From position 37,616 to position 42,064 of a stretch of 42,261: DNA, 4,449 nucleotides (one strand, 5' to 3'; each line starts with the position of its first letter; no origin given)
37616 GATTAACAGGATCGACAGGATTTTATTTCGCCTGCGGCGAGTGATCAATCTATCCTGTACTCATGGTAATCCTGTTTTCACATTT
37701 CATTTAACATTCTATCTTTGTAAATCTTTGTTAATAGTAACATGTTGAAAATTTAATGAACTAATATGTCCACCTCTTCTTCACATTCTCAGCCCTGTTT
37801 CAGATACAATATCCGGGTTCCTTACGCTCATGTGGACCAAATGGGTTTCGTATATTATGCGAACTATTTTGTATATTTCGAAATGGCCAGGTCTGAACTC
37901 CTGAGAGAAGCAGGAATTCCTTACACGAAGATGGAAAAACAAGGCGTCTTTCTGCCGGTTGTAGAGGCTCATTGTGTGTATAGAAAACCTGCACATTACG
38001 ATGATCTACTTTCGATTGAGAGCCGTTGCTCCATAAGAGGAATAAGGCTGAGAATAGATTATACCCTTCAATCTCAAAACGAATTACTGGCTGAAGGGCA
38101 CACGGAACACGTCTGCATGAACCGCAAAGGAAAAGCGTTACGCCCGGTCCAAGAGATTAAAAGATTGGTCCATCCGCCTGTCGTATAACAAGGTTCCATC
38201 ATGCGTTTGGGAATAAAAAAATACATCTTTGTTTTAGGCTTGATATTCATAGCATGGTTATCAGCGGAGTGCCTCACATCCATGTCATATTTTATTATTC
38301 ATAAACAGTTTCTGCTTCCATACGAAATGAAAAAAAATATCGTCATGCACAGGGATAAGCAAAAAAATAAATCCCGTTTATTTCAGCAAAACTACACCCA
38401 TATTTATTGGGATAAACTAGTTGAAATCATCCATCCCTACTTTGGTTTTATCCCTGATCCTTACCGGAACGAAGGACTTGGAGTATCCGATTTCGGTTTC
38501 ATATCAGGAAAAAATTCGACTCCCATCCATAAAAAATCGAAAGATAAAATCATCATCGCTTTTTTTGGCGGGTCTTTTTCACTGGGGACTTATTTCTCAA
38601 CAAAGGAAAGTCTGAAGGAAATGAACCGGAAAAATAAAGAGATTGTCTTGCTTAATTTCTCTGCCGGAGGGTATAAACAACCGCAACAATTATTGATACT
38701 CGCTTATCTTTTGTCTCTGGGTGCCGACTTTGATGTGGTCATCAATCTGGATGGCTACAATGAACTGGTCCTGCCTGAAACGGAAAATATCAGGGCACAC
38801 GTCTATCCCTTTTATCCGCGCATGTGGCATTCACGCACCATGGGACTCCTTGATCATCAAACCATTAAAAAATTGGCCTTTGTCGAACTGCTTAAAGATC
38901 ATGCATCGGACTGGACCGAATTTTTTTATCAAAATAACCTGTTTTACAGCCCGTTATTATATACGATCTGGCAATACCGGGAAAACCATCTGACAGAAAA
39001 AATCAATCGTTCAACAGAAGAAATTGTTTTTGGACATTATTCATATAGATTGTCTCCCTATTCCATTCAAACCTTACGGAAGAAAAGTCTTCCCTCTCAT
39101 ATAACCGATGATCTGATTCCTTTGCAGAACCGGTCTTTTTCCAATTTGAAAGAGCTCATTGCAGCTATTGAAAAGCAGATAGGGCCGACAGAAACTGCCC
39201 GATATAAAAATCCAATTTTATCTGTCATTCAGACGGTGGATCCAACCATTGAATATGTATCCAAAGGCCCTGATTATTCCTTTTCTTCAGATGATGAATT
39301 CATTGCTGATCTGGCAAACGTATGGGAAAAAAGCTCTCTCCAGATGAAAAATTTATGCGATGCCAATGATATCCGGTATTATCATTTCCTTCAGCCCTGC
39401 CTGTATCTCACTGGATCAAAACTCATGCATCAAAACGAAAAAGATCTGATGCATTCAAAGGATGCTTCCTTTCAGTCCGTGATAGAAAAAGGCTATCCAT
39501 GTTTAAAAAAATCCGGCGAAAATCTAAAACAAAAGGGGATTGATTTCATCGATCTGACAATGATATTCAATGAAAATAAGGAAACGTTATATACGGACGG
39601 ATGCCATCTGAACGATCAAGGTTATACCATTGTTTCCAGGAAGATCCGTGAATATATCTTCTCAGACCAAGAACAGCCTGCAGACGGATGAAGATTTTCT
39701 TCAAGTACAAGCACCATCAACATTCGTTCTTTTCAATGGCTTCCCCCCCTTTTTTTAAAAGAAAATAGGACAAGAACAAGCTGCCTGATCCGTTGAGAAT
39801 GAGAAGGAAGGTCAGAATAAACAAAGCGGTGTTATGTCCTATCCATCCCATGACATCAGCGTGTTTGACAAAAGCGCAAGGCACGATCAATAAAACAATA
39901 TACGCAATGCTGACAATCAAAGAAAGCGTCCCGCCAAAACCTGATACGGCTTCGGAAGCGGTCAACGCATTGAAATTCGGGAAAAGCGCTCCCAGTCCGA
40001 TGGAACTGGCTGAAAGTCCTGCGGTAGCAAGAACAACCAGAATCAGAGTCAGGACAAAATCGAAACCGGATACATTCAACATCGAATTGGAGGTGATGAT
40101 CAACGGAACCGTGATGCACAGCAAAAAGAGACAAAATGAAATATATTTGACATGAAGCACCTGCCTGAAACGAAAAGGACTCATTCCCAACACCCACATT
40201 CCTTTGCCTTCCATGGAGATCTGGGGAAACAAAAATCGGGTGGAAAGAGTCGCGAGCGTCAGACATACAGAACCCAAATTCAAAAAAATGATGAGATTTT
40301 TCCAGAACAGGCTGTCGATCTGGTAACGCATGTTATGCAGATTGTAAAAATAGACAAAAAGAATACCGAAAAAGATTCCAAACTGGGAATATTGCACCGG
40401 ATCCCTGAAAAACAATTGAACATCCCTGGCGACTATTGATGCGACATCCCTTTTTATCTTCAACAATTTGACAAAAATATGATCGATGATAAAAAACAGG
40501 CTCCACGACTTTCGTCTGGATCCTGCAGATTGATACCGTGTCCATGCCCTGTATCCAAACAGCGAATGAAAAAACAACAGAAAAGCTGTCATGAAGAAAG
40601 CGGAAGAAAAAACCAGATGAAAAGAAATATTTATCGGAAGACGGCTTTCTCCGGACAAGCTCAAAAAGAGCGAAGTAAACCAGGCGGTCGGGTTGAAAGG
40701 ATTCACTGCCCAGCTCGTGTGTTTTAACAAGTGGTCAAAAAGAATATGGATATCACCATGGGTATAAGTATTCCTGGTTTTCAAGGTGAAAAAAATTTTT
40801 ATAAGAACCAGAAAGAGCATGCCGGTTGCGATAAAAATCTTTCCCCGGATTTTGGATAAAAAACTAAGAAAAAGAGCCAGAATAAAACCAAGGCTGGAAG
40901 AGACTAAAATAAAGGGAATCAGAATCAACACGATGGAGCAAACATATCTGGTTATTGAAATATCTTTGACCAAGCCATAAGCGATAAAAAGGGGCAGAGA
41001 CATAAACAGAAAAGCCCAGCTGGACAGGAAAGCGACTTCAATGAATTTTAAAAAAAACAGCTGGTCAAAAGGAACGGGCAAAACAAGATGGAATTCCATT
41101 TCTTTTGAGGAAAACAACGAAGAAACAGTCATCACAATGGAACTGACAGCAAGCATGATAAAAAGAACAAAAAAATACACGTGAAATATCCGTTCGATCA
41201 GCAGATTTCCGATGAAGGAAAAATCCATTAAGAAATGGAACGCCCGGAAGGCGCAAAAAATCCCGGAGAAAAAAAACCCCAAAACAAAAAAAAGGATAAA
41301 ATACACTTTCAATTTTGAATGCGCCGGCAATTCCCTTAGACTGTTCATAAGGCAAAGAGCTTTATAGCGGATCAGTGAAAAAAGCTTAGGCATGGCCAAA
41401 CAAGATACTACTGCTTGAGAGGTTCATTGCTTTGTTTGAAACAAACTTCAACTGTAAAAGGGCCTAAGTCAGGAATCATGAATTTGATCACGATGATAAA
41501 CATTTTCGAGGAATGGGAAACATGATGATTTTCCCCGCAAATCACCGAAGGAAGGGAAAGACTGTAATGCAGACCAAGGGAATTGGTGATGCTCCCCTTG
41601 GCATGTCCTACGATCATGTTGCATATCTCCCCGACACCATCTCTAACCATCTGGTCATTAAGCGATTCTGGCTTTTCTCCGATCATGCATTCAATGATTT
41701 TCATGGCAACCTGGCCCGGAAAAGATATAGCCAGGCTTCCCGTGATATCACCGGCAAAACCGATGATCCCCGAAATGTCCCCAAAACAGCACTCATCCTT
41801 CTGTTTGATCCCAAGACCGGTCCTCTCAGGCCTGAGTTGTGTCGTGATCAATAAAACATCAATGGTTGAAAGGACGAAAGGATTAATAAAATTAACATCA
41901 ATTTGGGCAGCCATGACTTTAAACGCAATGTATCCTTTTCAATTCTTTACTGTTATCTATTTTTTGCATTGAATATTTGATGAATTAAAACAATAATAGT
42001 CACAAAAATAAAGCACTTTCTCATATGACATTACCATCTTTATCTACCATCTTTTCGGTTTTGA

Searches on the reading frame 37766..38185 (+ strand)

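Call 90: search_protein_families(library=pfam, proteins=[window:37766-38185:+], max_evalue=0.0001)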
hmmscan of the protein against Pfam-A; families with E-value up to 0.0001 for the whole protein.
window:37766-38185:+ (140 aa): 2 families
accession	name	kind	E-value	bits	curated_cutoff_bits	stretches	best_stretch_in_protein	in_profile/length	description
PF13279.12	4HBT_2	-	2.9e-13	50.8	25.5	1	21-128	4-114/122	Thioesterase-like superfamily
PF03061.28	4HBT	-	2.9e-10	40.8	20.6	1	26-89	1-57/79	Thioesterase superfamily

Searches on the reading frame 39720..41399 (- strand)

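Call 90: search_protein_families(library=pfam, proteins=[window:39720-41399:-], max_evalue=0.0001)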
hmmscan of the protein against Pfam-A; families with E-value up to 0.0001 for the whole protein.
window:39720-41399:- (560 aa): 1 family
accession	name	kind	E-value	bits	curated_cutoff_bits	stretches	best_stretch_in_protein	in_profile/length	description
PF16949.11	ABC_tran_2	-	1.3e-103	348.2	25.7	1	28-516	6-497/542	Putative ATP-binding cassette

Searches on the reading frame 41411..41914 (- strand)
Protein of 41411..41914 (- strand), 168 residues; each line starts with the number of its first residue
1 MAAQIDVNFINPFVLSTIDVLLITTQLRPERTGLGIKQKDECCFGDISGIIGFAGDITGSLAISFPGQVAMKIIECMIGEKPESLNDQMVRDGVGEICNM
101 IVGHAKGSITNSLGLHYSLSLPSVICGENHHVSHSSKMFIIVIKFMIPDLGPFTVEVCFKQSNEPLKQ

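Call 90: search_protein_families(library=pfam, proteins=[window:41411-41914:-], max_evalue=0.0001)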
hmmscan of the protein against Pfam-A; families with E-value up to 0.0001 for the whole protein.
window:41411-41914:- (168 aa): 1 family
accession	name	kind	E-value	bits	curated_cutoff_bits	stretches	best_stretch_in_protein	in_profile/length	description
PF13690.11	CheX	-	3.2e-25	88.5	27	1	47-145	1-93/94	Chemotaxis phosphatase CheX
